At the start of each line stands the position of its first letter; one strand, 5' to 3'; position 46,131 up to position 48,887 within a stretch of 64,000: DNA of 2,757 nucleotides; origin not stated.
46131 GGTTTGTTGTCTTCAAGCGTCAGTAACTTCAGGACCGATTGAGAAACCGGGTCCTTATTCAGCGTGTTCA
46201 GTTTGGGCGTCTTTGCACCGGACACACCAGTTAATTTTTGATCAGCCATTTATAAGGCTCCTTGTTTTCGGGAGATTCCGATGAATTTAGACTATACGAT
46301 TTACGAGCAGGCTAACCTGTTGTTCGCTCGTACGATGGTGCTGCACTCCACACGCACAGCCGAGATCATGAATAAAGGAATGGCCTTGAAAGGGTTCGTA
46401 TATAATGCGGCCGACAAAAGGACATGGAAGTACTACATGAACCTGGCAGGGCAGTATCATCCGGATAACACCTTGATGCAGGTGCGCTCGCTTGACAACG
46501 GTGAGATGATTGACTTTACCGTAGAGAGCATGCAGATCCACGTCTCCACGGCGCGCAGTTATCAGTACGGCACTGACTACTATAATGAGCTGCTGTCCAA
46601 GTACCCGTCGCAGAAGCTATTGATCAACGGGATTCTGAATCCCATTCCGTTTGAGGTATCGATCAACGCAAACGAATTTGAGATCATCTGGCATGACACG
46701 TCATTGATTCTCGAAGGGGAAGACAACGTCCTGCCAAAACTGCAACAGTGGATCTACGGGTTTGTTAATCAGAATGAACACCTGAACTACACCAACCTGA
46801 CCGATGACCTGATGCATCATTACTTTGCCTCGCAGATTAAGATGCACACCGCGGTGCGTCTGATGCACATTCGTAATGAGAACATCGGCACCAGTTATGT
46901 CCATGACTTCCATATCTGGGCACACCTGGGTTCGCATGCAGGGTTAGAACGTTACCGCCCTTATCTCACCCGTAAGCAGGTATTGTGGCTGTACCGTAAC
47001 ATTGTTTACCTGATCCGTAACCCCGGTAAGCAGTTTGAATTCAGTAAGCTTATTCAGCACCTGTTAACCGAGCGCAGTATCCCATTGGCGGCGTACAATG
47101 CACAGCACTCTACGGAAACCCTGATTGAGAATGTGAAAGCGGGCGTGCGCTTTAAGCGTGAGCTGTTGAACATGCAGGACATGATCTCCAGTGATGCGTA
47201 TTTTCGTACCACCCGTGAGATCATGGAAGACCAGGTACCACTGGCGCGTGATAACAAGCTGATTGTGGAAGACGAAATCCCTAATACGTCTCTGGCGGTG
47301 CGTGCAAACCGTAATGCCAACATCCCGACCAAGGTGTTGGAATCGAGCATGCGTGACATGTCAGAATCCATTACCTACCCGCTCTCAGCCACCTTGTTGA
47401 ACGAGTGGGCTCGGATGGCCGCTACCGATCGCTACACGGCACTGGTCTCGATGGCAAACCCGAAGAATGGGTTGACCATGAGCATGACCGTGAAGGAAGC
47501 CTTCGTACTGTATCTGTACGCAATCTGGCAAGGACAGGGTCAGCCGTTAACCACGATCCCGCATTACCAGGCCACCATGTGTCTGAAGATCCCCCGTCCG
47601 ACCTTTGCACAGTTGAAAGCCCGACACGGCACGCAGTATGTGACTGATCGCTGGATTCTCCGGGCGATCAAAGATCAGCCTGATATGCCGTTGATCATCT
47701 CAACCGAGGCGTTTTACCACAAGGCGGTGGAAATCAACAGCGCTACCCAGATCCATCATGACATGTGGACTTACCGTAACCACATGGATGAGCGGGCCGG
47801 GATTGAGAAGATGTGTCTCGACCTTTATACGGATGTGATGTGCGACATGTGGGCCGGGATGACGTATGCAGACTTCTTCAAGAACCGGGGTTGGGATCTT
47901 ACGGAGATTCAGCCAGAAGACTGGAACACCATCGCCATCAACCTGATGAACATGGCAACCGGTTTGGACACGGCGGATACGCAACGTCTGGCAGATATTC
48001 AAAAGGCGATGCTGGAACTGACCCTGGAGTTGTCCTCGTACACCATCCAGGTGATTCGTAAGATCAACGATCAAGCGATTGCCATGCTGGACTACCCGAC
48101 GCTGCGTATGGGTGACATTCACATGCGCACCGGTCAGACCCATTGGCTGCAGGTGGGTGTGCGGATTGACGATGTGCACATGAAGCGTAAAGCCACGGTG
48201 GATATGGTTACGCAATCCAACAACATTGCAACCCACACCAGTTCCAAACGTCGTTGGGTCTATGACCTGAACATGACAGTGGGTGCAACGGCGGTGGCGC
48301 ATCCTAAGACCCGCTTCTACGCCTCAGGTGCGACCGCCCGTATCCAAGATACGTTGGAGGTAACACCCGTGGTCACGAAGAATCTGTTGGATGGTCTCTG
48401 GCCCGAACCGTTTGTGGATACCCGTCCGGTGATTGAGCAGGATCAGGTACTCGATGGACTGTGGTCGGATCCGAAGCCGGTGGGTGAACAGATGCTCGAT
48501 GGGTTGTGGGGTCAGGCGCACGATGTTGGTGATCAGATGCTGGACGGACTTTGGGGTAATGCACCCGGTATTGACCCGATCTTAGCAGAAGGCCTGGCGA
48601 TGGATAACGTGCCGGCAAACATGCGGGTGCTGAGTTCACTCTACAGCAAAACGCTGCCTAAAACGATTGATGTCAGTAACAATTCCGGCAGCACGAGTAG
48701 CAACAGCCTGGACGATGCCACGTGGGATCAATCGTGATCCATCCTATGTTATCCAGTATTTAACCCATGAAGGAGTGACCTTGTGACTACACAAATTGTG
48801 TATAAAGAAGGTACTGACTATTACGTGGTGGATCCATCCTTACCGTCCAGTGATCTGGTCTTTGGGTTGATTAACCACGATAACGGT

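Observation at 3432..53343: Conserved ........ motif replaces the poly-U tract after 3' hairpins: candidate phage-specific termination or mRNA 3'-end code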

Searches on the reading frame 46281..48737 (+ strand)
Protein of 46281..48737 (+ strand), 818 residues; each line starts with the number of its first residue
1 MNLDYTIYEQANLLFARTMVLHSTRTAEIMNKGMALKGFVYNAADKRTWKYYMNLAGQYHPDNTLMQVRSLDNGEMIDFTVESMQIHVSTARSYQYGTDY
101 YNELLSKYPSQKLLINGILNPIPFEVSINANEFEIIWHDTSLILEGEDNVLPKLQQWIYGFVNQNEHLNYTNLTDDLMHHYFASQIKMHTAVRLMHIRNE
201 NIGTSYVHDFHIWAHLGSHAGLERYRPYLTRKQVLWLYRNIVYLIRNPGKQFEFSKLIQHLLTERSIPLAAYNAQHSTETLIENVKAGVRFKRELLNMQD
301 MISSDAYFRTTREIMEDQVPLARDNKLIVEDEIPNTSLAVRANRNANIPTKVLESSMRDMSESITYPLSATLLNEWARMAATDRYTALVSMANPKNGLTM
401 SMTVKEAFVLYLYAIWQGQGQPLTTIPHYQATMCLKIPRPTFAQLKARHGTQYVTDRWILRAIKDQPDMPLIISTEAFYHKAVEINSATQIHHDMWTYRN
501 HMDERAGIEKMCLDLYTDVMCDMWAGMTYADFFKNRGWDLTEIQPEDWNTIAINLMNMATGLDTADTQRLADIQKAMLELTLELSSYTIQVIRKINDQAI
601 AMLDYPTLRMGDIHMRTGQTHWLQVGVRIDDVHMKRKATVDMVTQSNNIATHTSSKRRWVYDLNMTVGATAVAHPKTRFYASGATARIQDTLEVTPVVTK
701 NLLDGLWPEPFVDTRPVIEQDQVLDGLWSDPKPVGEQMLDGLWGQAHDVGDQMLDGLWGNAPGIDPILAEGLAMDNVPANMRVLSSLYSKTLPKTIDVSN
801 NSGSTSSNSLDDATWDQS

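Call 50: search_protein_families(library=phrogs, proteins=[window:46281-48737:+], max_evalue=1e-10)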
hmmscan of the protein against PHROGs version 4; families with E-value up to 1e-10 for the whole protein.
window:46281-48737:+ (818 aa): 1 family
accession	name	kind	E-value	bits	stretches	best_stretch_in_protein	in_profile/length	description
phrog_3222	-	unknown function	4.5e-219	730.5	1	2-676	3-674/711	-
